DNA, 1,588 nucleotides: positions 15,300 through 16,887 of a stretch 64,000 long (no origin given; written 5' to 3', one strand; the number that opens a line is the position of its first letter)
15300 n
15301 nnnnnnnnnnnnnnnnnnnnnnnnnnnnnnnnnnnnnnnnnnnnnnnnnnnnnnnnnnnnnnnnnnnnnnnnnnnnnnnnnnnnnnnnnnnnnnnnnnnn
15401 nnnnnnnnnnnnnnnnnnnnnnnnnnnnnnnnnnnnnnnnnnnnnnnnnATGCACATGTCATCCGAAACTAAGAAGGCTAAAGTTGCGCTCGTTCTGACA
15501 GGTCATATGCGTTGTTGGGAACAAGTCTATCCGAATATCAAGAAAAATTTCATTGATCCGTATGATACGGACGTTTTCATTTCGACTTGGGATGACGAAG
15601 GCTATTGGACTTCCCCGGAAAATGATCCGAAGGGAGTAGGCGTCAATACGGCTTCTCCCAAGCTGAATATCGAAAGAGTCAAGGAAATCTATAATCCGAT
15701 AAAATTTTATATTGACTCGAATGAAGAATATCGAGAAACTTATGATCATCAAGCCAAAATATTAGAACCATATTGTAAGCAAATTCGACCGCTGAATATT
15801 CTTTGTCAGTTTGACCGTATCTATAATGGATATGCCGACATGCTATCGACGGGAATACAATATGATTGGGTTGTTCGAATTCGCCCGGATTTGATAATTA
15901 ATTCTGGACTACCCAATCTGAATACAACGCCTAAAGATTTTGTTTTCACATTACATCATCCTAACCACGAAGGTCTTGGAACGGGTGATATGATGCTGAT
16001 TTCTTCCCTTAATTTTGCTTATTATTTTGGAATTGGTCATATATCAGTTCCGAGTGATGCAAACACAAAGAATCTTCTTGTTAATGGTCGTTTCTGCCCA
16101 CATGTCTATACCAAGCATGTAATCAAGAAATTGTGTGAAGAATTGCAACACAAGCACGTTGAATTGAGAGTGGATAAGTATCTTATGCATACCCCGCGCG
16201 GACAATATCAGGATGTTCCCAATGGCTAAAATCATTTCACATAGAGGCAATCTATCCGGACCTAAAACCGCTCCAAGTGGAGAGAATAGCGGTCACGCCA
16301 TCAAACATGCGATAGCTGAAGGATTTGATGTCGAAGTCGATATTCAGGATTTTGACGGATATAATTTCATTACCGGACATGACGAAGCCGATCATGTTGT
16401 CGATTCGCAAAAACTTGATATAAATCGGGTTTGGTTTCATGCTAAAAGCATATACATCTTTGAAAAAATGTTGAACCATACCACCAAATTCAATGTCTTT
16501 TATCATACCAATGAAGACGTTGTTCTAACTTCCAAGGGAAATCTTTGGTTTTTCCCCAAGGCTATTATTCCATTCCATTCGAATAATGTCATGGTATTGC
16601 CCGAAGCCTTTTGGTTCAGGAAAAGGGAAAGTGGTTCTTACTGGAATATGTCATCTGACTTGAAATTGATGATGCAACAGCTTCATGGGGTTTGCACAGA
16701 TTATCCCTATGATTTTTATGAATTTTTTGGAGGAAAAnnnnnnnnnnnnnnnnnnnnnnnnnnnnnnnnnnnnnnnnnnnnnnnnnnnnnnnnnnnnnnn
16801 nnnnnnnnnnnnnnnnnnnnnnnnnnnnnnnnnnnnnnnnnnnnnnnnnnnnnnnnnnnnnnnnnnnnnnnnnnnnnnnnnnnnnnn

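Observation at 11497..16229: Three-member paralogous family of unknown function inside the glycan island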

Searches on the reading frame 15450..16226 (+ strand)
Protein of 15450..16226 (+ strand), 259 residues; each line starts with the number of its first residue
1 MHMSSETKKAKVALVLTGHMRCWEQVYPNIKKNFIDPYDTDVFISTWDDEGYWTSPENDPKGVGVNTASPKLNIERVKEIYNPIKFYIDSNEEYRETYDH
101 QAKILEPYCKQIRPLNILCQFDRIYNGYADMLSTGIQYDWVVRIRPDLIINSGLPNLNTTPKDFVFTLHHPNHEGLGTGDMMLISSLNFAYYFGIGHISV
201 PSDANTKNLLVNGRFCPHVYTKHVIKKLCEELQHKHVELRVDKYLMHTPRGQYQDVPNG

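Call 7: search_protein_families(library=pfam, proteins=[window:15450-16226:+], max_evalue=10)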
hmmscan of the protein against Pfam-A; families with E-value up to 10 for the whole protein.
window:15450-16226:+ (259 aa): 1 family
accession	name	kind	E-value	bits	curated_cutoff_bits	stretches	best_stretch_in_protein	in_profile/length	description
PF25072.1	DUF7796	-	0.0022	17.4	27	2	8-50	2-46/346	Domain of unknown function (DUF7796)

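Call 8: search_protein_families(library=phrogs, proteins=[window:15450-16226:+], max_evalue=1)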
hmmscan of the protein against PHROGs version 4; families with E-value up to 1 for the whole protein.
window:15450-16226:+ (259 aa): 1 family
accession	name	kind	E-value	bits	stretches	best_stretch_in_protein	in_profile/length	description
phrog_13607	-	unknown function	2.2e-17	64.8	1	11-170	2-170/239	-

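Call 9: search_protein_families(library=ncbifam, proteins=[window:15450-16226:+], max_evalue=1)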
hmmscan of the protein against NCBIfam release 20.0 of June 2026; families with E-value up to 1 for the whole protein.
window:15450-16226:+ (259 aa): 0 families

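Call 16: find_homologous_proteins(query=window:15450-16226:+)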
Query window:15450-16226:+ (259 aa): 18 proteins with E <= 0.001 among 129 candidates.
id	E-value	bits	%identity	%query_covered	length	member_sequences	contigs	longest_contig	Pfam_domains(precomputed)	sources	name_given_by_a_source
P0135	1.3e-171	587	96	99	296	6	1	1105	-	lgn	-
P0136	7.9e-90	319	57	96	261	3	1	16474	-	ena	-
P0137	1.3e-87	312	56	96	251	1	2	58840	-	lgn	-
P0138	9.4e-87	309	56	96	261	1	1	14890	-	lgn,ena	-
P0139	1.7e-67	246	48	94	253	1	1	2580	-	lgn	-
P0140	2.6e-62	229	44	96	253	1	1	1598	-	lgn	-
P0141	5.8e-62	228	42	95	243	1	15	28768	-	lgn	-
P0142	4.2e-52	195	40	95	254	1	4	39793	-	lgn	-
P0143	7.3e-52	194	40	95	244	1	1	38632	-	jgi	jgi:hypothetical protein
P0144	1.5e-51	193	42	95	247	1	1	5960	-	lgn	-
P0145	2.8e-51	193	40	96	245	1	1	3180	-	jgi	jgi:hypothetical protein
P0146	1.2e-50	190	42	95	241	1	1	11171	-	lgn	-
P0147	4.5e-50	189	41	95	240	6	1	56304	-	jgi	-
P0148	4.9e-48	182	40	95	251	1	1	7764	-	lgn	-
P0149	2.4e-42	163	39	95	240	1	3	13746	-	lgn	-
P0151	2.2e-39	154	37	94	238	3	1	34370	-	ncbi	-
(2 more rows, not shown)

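Call 24: find_encoding_contigs(protein=P0151, flank=10000, max_places=2)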
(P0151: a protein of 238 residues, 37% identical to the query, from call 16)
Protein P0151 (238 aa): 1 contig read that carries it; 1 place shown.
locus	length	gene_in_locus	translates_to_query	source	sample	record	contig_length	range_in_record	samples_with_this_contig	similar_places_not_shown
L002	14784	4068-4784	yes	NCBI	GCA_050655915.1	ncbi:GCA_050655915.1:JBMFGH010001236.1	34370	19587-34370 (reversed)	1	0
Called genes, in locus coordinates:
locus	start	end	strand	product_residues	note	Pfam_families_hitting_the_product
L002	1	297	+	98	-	?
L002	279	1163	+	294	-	-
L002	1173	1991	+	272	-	PF09612:HtrL_YibB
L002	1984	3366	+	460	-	PF00702:Hydrolase, PF13419:HAD_2, PF00483:NTP_transferase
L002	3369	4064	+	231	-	PF13489:Methyltransf_23, PF13649:Methyltransf_25, PF13847:Methyltransf_31, PF08241:Methyltransf_11, PF08242:Methyltransf_12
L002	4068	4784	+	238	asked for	-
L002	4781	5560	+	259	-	PF00535:Glycos_transf_2 (weak)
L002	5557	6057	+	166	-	-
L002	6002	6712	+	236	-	PF25072:DUF7796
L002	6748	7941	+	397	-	PF19782:DUF6267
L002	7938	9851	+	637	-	-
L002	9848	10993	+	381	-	PF19846:DUF6321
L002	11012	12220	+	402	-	-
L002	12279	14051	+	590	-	PF07927:HicA_toxin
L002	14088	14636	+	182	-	-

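Call 42: predict_structure(alignment_id=A3)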
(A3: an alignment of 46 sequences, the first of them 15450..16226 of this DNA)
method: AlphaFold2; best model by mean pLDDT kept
length: 259 residues; sequences in the alignment: 46
mean_pLDDT: 91.3   pTM: 0.91
mean pLDDT of the five models: 91.3, 90.6, 88.6, 86.8, 85.4
residues with pLDDT >= 90: 175; 70-90: 74; 50-70: 10; < 50: 0
segments of 3 or more residues with pLDDT < 50: none
pLDDT, mean of each block of 10 residues (from residue 1): 89 98 97 98 97 86 87 98 95 84 90 89 96 98 98 96 96 79 97 90 68 87 94 97 92 76
secondary structure, 60 per line:
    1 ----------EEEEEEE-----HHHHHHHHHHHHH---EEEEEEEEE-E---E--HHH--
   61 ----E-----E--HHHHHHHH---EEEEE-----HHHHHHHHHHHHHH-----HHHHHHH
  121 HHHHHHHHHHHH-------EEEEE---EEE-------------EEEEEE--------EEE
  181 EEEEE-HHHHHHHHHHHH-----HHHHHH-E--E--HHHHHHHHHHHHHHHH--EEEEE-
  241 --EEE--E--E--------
elements in order: E11-17 H23-35 E39-47 H74-81 E85-89 H95-108 H114-132 E140-144 E148-150 E164-169 E178-185 H187-198 H204-209 H217-232 E235-239 E243-245

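Call 50: find_encoding_contigs(protein=P0137, flank=10000, max_places=1)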
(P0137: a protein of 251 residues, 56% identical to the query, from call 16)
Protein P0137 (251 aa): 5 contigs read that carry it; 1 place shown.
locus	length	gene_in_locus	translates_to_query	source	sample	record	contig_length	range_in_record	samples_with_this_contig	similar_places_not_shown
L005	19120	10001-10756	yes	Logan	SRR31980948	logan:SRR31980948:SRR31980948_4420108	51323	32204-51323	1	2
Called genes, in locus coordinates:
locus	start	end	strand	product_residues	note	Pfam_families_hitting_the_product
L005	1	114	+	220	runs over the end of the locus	-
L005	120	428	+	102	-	PF11126:Phage_DsbA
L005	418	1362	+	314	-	PF13401:AAA_22 (faint), PF00004:AAA, PF13177:DNA_pol3_delta2 (weak), PF21328:Gp44_lid (weak)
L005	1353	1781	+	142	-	PF16790:Phage_clamp_A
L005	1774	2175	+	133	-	PF01818:Translat_reg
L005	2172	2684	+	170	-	PF22769:DCD (weak), PF00692:dUTPase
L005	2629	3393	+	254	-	PF00535:Glycos_transf_2 (weak)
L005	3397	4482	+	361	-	-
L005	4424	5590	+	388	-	-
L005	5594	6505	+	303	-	PF18025:FucT_N, PF00852:Glyco_transf_10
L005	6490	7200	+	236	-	-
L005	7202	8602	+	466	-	PF00702:Hydrolase, PF13419:HAD_2, PF00483:NTP_transferase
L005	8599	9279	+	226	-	PF00149:Metallophos, PF12850:Metallophos_2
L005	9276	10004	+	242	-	-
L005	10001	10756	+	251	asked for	-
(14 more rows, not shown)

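Call 60: find_encoding_contigs(protein=P0147, flank=10000, max_places=1)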
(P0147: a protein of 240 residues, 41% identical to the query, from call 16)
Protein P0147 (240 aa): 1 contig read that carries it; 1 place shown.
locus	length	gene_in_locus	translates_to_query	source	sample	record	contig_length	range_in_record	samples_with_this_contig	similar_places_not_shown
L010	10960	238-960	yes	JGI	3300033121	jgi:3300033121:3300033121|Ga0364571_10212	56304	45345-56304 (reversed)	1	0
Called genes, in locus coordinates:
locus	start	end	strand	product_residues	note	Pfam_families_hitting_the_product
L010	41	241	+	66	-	-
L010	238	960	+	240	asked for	-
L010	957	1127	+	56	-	-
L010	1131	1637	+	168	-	-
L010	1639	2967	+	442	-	PF03721:UDPG_MGDP_dh_N, PF00984:UDPG_MGDP_dh, PF03720:UDPG_MGDP_dh_C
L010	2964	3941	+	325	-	PF01370:Epimerase, PF04321:RmlD_sub_bind, PF16363:GDP_Man_Dehyd, PF07993:NAD_binding_4 (weak)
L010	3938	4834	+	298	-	PF01073:3Beta_HSD (faint), PF01370:Epimerase, PF02719:Polysacc_synt_2 (faint), PF04321:RmlD_sub_bind, PF16363:GDP_Man_Dehyd, PF07993:NAD_binding_4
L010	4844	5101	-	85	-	-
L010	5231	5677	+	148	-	-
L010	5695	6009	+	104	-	-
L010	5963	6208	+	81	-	-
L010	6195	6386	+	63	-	-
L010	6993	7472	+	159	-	-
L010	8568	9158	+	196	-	-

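Call 104: search_dna_similar(query=window:15450-16226:+, collection=phages, mode=protein, max_evalue=0.001, max_rows=20)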
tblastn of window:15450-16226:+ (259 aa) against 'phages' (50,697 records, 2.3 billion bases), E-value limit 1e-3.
Records with a match: 8; places in all: 8; records where one place covers at least 80% of the query: 0.
Best place of each record, by identity: <60% 8.
By first word of the organism name: Synechococcus 8.
By host as written in the record: Synechococcus sp. 4; Synechococcus str. WH8109 2; Synechoccus sp. 2.
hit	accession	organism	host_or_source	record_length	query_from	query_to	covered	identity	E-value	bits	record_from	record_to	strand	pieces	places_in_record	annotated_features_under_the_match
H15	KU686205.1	Synechococcus phage S-CAM9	Synechococcus sp.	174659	11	171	62%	30.3%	2e-4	48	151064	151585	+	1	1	hypothetical protein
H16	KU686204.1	Synechococcus phage S-CAM9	Synechococcus sp.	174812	11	171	62%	30.3%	2e-4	48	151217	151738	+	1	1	hypothetical protein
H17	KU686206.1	Synechococcus phage S-CAM9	Synechococcus sp.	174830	11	171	62%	30.3%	2e-4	48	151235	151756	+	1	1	hypothetical protein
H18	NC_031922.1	Synechococcus phage S-CAM9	Synechococcus sp.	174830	11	171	62%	30.3%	2e-4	48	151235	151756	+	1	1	hypothetical protein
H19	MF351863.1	Synechococcus phage Bellamy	Synechococcus str. WH8109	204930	11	167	61%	28.8%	9e-5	49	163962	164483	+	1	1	208: hypothetical protein | 207: hypothetical protein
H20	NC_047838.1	Synechococcus phage Bellamy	Synechococcus str. WH8109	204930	11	167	61%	28.8%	9e-5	49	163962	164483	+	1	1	208: hypothetical protein | 207: hypothetical protein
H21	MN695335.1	Synechococcus phage B23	Synechoccus sp.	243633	11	189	69%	25.1%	1e-3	46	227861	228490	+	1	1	hypothetical protein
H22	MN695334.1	Synechococcus phage B3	Synechoccus sp.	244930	11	189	69%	25.1%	1e-3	46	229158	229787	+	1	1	hypothetical protein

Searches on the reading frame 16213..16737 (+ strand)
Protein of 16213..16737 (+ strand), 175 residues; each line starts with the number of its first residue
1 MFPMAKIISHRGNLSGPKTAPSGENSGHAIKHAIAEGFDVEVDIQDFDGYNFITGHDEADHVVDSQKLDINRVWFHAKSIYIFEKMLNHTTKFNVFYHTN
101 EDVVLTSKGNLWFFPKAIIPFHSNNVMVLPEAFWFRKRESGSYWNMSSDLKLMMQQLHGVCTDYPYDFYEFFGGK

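Call 13: search_protein_families(library=pfam, proteins=[window:16213-16737:+], max_evalue=0.01)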
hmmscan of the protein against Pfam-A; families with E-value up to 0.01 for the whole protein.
window:16213-16737:+ (175 aa): 0 families

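Call 26: search_protein_families(library=phrogs, proteins=[window:16213-16737:+], max_evalue=0.001)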
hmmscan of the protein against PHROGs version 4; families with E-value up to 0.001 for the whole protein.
window:16213-16737:+ (175 aa): 1 family
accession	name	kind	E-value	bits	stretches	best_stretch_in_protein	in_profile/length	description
phrog_34507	-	unknown function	2.6e-19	70.7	1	5-169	7-164/167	-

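Call 63: search_protein_families(library=pfam, proteins=[window:16213-16737:+], max_evalue=10)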
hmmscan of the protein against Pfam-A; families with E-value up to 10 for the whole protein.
window:16213-16737:+ (175 aa): 1 family
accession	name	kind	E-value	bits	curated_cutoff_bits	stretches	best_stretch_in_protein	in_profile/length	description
PF23073.1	DUF7045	-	0.016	15.8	27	1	31-107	12-89/100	Domain of unknown function (DUF7045)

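Call 64: search_solved_structures(query=window:16213-16737:+, max_evalue=10)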
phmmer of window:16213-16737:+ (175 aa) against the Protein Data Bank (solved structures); distinct sequences matched with E-value up to 10: 2.
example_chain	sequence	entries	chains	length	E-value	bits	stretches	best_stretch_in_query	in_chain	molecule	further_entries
30ga_K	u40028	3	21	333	0.039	17.2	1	23-92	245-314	AAA+ ATPase domain-containing protein | TnsC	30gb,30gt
5h5z_A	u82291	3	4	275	0.52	13.6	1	120-152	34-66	MHC class I antigen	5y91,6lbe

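Call 88: search_solved_structures(query=A6, max_evalue=10, show_alignments=2)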
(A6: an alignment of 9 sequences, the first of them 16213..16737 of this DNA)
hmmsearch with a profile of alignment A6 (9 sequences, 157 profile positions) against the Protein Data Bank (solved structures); distinct sequences matched with E-value up to 10: 13.
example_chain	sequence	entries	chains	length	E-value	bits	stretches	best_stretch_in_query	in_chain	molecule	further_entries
3i10_A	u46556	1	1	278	1.2e-05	28.4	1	3-77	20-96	Putative Glycerophosphoryl diester phosphodiesterase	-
2pz0_A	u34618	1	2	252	0.0018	21.4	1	3-65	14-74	Glycerophosphoryl diester phosphodiesterase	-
7e0v_A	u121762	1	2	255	0.0094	19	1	2-57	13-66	Glycerophosphodiester phosphodiesterase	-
1o1z_A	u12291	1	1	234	0.05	16.7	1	3-55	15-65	glycerophosphodiester phosphodiesterase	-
7wwc_A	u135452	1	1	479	0.068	16.3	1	2-60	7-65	beta-1,3(4)-glucanase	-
7ww4_A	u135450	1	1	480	0.068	16.2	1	2-60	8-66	beta-1,3(4)-glucanase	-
3no3_A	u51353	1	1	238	0.094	15.8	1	2-59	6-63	glycerophosphodiester phosphodiesterase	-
7e2a_A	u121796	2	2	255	0.11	15.6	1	2-56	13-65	Glycerophosphodiester phosphodiesterase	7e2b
3ch0_A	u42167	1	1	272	0.32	14.1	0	17-60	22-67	Glycerophosphodiester phosphodiesterase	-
1t3o_A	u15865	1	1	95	0.39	13.8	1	22-57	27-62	Carbon storage regulator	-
4oec_A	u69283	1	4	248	0.59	13.2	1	2-57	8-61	Glycerophosphoryl diester phosphodiesterase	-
2nd4_A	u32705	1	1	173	0.77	12.8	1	2-70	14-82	Amylase-binding protein AbpA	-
1zcc_A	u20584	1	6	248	1.4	12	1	2-55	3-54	glycerophosphodiester phosphodiesterase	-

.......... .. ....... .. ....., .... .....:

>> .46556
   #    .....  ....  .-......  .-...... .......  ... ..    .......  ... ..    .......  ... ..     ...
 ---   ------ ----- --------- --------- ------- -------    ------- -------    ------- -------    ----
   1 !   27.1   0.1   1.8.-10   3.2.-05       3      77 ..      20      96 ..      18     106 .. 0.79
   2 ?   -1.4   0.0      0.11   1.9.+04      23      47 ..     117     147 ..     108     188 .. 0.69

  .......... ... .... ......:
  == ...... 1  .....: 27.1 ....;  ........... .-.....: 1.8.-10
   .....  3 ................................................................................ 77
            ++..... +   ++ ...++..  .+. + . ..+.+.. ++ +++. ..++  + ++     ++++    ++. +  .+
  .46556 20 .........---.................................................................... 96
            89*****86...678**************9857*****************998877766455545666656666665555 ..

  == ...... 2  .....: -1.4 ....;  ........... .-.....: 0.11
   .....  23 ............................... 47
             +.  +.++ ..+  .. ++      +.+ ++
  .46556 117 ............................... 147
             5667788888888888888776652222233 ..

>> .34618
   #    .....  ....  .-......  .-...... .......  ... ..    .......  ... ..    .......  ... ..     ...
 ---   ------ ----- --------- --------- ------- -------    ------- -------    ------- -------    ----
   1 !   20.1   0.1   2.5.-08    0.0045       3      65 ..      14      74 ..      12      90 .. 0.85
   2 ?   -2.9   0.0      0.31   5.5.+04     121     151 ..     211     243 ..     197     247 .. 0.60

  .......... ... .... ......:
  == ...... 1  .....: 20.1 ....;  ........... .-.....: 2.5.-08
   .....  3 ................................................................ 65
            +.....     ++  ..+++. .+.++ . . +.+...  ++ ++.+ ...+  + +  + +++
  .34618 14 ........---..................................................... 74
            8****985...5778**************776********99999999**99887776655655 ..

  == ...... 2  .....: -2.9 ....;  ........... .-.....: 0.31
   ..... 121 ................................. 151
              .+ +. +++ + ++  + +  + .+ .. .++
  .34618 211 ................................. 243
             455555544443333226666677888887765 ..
